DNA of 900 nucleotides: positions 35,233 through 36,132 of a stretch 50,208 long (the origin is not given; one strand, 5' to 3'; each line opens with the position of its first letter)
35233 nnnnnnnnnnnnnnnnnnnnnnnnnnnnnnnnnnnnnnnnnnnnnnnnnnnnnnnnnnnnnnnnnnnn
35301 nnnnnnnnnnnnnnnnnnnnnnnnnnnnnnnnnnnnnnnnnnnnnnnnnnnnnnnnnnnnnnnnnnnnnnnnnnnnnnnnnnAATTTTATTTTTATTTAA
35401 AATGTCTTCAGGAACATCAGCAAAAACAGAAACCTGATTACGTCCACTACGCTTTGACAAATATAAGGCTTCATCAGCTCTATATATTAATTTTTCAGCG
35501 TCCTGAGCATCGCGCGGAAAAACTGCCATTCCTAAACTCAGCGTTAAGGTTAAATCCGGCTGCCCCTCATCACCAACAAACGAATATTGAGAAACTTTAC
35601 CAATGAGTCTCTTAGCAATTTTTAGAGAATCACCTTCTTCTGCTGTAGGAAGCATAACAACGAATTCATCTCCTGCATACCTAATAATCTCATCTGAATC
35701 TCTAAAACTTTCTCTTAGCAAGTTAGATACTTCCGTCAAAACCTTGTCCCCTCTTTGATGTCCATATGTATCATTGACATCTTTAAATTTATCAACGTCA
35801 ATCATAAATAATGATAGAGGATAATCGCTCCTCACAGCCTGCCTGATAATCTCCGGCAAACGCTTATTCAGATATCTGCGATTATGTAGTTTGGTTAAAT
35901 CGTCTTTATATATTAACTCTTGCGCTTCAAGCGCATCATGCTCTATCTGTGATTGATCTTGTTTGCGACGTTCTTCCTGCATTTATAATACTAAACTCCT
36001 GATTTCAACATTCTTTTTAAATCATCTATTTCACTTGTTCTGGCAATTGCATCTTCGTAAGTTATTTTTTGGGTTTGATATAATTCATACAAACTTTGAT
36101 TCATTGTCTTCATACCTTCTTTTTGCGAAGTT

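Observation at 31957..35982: Giant GGDEF-STAND(AAA_16)-HEAT fusion protein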

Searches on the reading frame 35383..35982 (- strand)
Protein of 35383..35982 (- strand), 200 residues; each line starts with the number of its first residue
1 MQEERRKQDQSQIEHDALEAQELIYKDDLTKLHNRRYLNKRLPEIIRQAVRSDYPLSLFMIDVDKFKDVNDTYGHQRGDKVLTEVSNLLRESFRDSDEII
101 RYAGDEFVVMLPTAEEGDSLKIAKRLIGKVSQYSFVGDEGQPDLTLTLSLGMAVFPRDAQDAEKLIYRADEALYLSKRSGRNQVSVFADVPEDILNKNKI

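Call 56: search_solved_structures(query=window:35383-35982:-, max_evalue=1e-25, show_alignments=2)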
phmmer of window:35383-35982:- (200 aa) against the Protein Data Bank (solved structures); distinct sequences matched with E-value up to 1e-25: 19.
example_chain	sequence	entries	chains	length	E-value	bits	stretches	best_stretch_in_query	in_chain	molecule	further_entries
4zve_A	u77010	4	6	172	6.9e-38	133.6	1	27-187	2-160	Diguanylate cyclase DosC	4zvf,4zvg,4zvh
1w25_A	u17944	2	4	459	1.2e-33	119.7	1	7-184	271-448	STALKED-CELL DIFFERENTIATION CONTROLLING PROTEIN | RESPONSE REGULATOR PLED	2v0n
2wb4_A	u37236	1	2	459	1.2e-33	119.7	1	7-184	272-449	DIGUANYLATE CYCLASE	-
9g86_A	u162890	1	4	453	1.3e-33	119.6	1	7-184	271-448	Response regulator PleD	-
9g85_A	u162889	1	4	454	1.3e-33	119.6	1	7-184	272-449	Response regulator PleD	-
6d9m_A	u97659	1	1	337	1.2e-31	113.2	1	25-184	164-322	Fusion protein of Endolysin,Response receiver sensor diguanylate cyclase, GAF domain-conta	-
6zxm_A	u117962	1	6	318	2.9e-31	112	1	15-184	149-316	Putative GGDEF/response regulator receiver domain protein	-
3i5c_A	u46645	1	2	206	7.2e-31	110.7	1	12-187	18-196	Fusion of General control protein GCN4 and WSPR response regulator protein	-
3bre_A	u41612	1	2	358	1.4e-30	109.7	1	7-187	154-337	Probable two-component response regulator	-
3i5a_A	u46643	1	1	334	5.1e-30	107.9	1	9-185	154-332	Response regulator/GGDEF domain protein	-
9t28_A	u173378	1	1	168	1.9e-29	106.1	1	26-186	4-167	diguanylate cyclase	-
6zxb_A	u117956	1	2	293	2e-29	106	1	15-184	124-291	Putative GGDEF/response regulator receiver domain protein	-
6zxc_A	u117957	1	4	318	2.4e-29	105.7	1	15-184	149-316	Putative GGDEF/response regulator receiver domain protein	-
3i5b_A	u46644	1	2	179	3.3e-29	105.3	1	23-187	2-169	WspR response regulator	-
7a7e_A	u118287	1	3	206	4.5e-27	98.4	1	20-183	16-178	Diguanylate cyclase TpbB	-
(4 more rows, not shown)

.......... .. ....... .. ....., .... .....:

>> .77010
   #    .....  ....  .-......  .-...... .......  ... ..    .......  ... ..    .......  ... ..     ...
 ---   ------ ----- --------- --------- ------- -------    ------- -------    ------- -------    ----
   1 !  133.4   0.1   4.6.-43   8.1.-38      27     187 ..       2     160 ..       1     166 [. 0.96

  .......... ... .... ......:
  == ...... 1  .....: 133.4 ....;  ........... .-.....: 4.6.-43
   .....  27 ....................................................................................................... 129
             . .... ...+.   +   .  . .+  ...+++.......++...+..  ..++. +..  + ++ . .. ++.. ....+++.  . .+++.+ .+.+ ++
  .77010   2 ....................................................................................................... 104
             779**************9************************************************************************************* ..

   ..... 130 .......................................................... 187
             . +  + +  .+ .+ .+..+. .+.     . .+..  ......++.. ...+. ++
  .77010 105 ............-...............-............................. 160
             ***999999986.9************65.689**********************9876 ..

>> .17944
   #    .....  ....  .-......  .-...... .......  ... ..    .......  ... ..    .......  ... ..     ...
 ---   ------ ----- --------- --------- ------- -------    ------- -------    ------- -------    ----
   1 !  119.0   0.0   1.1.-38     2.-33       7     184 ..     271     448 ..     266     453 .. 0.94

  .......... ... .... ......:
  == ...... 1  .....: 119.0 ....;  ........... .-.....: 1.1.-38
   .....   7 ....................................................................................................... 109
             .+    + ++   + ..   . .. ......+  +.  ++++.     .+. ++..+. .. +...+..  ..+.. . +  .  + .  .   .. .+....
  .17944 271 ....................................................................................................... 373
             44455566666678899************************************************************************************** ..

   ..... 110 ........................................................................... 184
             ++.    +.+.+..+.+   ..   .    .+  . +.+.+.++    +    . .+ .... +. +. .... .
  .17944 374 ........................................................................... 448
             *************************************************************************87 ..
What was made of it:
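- On GGDEF diguanylate cyclase (PF00990 / TIGR00254): D62, K67, N70, D79, D105, E106, K177 and R181 align to them (call 56).
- Closest known: PleD, WspR and DgcR: response-regulator diguanylate cyclases. Same: The same catalytic and I-site residues (call 56).
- The I-site is intact (call 56).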
